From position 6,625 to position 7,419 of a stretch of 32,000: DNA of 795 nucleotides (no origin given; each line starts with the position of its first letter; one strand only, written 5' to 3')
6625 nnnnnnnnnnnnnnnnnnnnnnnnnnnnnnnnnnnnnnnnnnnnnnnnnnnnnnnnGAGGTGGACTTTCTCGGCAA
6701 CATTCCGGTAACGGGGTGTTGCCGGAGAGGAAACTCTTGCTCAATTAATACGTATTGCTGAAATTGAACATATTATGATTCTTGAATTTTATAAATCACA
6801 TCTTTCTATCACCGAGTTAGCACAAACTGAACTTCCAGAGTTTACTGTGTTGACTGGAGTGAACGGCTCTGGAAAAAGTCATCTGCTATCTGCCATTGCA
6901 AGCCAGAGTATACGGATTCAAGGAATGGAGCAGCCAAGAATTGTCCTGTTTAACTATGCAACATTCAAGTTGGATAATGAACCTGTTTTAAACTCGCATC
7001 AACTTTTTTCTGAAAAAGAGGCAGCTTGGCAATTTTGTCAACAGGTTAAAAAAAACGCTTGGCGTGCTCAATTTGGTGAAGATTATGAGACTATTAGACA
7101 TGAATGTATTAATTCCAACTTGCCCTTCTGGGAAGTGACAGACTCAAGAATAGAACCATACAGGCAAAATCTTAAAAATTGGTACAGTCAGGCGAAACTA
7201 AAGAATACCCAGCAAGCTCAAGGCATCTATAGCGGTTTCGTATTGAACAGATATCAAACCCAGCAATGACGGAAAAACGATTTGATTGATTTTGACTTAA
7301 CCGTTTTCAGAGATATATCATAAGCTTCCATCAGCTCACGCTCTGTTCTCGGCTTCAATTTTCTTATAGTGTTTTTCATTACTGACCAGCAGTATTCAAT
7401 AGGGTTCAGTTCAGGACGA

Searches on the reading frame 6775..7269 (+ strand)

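Call 7: search_protein_families(library=pfam, proteins=[window:6775-7269:+], max_evalue=0.01)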
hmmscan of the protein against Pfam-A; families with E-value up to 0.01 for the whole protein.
window:6775-7269:+ (164 aa): 7 families
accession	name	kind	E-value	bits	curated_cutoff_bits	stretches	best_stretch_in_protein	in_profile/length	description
PF13304.12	AAA_21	-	1.4e-05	25.8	27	1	23-42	1-20/304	AAA domain, putative AbiEii toxin, Type IV TA system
PF02463.25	SMC_N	-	0.00021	21.2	40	1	18-41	21-44/220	RecF/RecN/SMC N terminal domain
PF00005.33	ABC_tran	-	0.00026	22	25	1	22-52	12-42/137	ABC transporter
PF13555.12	AAA_29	-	0.0015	18.7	27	1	22-42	23-43/61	P-loop containing region of AAA domain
PF05939.18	Phage_min_tail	-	0.0076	17.1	39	0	86-136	10-60/108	Phage minor tail protein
PF13191.12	AAA_16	-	0.0096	16.9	32.6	0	19-44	22-47/167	AAA ATPase domain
PF13514.12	AAA_27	-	0.0098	15.9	22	0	19-43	24-48/206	AAA domain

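Call 17: search_protein_families(library=padloc, proteins=[window:6775-7269:+], max_evalue=0.01)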
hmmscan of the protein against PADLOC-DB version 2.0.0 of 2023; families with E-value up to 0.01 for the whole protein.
window:6775-7269:+ (164 aa): 53 families (the best 25 are shown)
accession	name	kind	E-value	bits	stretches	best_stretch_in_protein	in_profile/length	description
PDLC03878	NsnB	-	3.2e-08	31.7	1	16-162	16-154/345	-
PDLC02980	AriA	-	8.1e-07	27.3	1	23-43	1-21/304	-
PDLC04541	PDC-M25A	-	1e-06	26.1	1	17-162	17-146/380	-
PDLC00266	PtuA1|PtuA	-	3.4e-06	24.6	1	21-84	25-88/483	AAA ATPase domain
PDLC00283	PtuA1|PtuA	-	7.8e-06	23.2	1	15-51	20-56/448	AAA ATPase domain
PDLC04135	mad3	-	1.1e-05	23.1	1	19-41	19-42/374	mads_3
PDLC00285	PtuA1|PtuA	-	1.4e-05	22.5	1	20-63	25-68/432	AAA ATPase domain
PDLC04176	HEC-01A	-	2e-05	22.1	1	9-48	11-50/371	-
PDLC00303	PtuA1|PtuA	-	2.3e-05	21.7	1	13-63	4-51/386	AAA ATPase domain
PDLC00269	PtuA1|PtuA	-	2.5e-05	21.7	1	9-43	20-54/446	AAA ATPase domain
PDLC04140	mad8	-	2.7e-05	21.9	1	20-148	26-120/314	mads_8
PDLC00271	PtuA1|PtuA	-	4.2e-05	21.3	1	17-48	19-50/421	AAA ATPase domain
PDLC00277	PtuA1|PtuA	-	5.9e-05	20.5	1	21-50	23-52/423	AAA ATPase domain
PDLC04178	HEC-01A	-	0.00012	19.3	1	16-41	23-48/399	-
PDLC04175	HEC-01A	-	0.00013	19.2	1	9-42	14-46/363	-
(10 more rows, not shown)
